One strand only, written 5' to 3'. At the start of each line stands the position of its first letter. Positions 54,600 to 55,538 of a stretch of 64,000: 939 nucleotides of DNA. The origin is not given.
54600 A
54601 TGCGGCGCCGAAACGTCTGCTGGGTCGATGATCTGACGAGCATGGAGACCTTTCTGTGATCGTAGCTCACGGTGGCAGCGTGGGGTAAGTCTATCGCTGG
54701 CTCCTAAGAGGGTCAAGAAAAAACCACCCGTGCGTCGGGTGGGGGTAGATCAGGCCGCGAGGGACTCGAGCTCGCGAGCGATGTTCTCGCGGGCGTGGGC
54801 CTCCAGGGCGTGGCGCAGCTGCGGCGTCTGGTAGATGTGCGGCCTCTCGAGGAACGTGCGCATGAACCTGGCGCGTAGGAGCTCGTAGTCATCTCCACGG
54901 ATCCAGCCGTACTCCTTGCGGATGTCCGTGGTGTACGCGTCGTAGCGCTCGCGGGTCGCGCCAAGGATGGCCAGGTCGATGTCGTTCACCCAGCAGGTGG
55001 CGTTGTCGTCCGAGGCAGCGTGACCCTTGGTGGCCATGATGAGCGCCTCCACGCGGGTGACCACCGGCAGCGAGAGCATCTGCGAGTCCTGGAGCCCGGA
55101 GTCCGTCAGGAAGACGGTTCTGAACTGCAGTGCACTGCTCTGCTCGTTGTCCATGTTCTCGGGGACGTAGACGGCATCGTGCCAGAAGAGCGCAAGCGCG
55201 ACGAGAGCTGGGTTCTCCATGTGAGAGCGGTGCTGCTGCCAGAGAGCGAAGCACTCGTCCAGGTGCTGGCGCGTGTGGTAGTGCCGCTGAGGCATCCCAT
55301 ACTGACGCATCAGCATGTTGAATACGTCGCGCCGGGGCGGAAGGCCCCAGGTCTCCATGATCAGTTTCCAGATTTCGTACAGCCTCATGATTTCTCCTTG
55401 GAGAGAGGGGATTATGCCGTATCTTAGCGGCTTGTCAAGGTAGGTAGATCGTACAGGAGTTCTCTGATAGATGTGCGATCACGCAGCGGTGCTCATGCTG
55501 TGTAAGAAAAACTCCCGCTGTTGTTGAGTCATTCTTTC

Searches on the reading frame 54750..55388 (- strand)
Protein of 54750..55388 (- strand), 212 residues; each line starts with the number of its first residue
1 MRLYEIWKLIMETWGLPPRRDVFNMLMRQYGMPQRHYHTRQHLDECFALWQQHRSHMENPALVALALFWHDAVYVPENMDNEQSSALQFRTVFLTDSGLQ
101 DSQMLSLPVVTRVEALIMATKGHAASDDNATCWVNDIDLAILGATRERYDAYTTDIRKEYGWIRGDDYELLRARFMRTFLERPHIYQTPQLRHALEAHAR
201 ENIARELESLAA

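Call 13: search_protein_families(library=pfam, proteins=[window:54750-55388:-], max_evalue=0.001)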
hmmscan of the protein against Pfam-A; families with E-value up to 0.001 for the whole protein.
window:54750-55388:- (212 aa): 0 families

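Call 46: search_protein_families(library=pfam, proteins=[window:54750-55388:-], max_evalue=10)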
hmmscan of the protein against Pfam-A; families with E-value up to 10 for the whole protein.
window:54750-55388:- (212 aa): 0 families

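Call 47: search_solved_structures(query=window:54750-55388:-, max_evalue=10)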
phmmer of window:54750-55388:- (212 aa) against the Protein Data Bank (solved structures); distinct sequences matched with E-value up to 10: 4.
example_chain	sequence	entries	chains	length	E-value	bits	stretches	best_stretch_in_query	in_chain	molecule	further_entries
3hhr_A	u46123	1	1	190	0.19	14.5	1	18-105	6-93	HUMAN GROWTH HORMONE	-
1hwg_A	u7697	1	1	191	0.2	14.5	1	18-105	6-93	GROWTH HORMONE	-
1a22_A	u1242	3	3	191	0.21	14.4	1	18-105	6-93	GROWTH HORMONE | PROTEIN (GROWTH HORMONE)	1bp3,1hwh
1axi_A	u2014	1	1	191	0.21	14.4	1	18-105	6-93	GROWTH HORMONE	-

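Call 61: find_homologous_proteins(query=window:54750-55388:-)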
Query window:54750-55388:- (212 aa): 227 proteins with E <= 0.001 among 467 candidates; the best 120 are listed.
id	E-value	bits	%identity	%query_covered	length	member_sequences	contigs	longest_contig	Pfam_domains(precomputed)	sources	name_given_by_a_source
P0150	1.3e-141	487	100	100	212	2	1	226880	-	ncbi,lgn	-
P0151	1.1e-119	416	86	100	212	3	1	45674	-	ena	-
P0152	2.0e-67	245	57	99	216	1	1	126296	-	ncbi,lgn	-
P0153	4.6e-35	139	43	90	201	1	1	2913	-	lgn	-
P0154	9.2e-35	138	41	93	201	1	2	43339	-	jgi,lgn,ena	-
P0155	1.3e-34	138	42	95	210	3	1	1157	-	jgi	jgi:predicted metal-dependent HD superfamily phosphohydrolase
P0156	1.6e-34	137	41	93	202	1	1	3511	-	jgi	jgi:predicted metal-dependent HD superfamily phosphohydrolase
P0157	3.6e-34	136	43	90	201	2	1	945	-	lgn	-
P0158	4.3e-34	136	40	99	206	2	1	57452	-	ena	-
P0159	7.5e-34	135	41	93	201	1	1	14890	-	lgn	-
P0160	9.5e-34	135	43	93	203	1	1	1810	-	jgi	jgi:predicted metal-dependent HD superfamily phosphohydrolase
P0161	1.1e-33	135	40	93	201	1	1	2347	-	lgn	-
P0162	1.5e-33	134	43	90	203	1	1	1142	-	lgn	-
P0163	1.6e-33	134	44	87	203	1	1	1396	-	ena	-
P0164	1.7e-33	134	43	90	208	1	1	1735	-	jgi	jgi:predicted metal-dependent HD superfamily phosphohydrolase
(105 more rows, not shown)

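Call 108: predict_structure(alignment_id=A5)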
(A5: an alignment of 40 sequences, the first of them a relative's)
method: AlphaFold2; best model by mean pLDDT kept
length: 212 residues; sequences in the alignment: 40
mean_pLDDT: 96.6   pTM: 0.92
mean pLDDT of the five models: 96.6, 95.9, 95.7, 95.6, 95.5
residues with pLDDT >= 90: 200; 70-90: 12; 50-70: 0; < 50: 0
segments of 3 or more residues with pLDDT < 50: none
pLDDT, mean of each block of 10 residues (from residue 1): 97 96 98 95 98 98 98 92 98 91 95 98 93 98 98 97 96 97 97 99 98 93
secondary structure, 60 per line:
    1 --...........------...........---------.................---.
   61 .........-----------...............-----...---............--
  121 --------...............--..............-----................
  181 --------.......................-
elements in order: H3-13 H20-30 H40-56 H60-69 H81-95 H107-118 H129-143 H146-159 H165-180 H189-211

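Call 111: fold_search(model_id=the predicted structure, library=pdb)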
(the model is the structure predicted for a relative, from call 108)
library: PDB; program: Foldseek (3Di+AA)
matches with E <= 10: 457; with E <= 0.001: 0
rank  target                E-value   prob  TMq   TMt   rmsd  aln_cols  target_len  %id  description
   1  3g3n                  2.1e-02  1.00  0.66  0.47   5.5       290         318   14  PDE7A catalytic domain in complex with 3-(2,6-difluorophenyl)-2-(methylthio)quinazolin-4(3H)-one (released 2009-04-28)
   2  4dff_B                3.1e-02  1.00  0.68  0.54   5.8       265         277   13  The SAR development of dihydroimidazoisoquinoline derivatives as phosphodiesterase 10A inhibitors for the treatment of (released 2012-03-14)
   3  5xuj_A                4.0e-02  1.00  0.55  0.40  10.3       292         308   14  Crystal structure of PDE10A in complex with 7-(4-chlorophenyl)-2-methylpyrazolo[1,5-a]pyrimidine (released 2018-03-14)
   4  5znl_B                4.3e-02  1.00  0.66  0.48   6.1       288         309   12  Crystal structure of PDE10A catalytic domain complexed with LHB-6 (released 2019-02-20)
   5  5axq_B                4.5e-02  1.00  0.66  0.47   6.1       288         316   11  Crystal structure of the catalytic domain of PDE10A complexed with highly potent and brain-penetrant PDE10A Inhibitor  (released 2015-11-11)
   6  5xkm_B                4.8e-02  1.00  0.57  0.38   7.0       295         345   13  Crystal structure of human phosphodiesterase 2A in complex with 6-methyl-N-(1-(4-(trifluoromethoxy)phenyl)propyl)pyraz (released 2017-08-16)
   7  5c29_A                5.5e-02  1.00  0.66  0.48   6.5       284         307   12  PDE10 complexed with 6-chloro-2-cyclopropyl-5-methyl-N-propyl-pyrimidin-4-amine (released 2015-09-30)
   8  4c1i_C                5.5e-02  1.00  0.61  0.44   6.5       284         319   13  Selective Inhibitors of PDE2, PDE9, and PDE10: Modulators of Activity of the Central Nervous System (released 2014-08-27)
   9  6c7e_C                6.0e-02  1.00  0.57  0.39   9.9       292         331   12  Crystal structure of human phosphodiesterase 2A with 1-(2-chlorophenyl)-N,4-dimethyl-[1,2,4]triazolo[4,3-a]quinoxaline (released 2018-08-15)
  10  5sg7_A                6.3e-02  1.00  0.64  0.47   5.9       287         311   11  CRYSTAL STRUCTURE OF HUMAN PHOSPHODIESTERASE 10 IN COMPLEX WITH N1=C(C(=O)C=CN1c2cccc(c2)C(F)(F)F)c3ccnn3c4c(cccc4)F,  (released 2022-10-12)
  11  5sec_D                6.3e-02  1.00  0.61  0.45   6.7       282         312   13  CRYSTAL STRUCTURE OF HUMAN PHOSPHODIESTERASE 10 IN COMPLEX WITH c1ccc2c(c1)nc(c(n2)C)CCc3nc(cn3c4ccccc4)c5ccccc5, micr (released 2022-10-12)
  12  3wyl_B                6.3e-02  1.00  0.60  0.43   6.8       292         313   12  Crystal structure of the catalytic domain of PDE10A complexed with 5-methoxy-3-(1-phenyl-1H-pyrazol-5-yl)-1-(3-(triflu (released 2014-11-19)
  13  4ys7_B                6.9e-02  1.00  0.63  0.45   6.3       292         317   12  Co-crystal structure of 2-[2-(5,8-dimethyl[1,2,4]triazolo[1,5-a]pyrazin-2-yl)ethyl]-3-methyl-3H-imidazo[4,5-f]quinolin (released 2015-04-29)
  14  5xkm_D                6.9e-02  1.00  0.58  0.40   8.0       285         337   13  Crystal structure of human phosphodiesterase 2A in complex with 6-methyl-N-(1-(4-(trifluoromethoxy)phenyl)propyl)pyraz (released 2017-08-16)
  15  5tzh_B                7.2e-02  1.00  0.56  0.38   7.8       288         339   13  CRYSTAL STRUCTURE OF HUMAN PHOSPHODIESTERASE 2A IN COMPLEX WITH 3,3-difluoro-1-[(4-fluorophenyl)carbonyl]-5-{5-methyl- (released 2017-02-22)
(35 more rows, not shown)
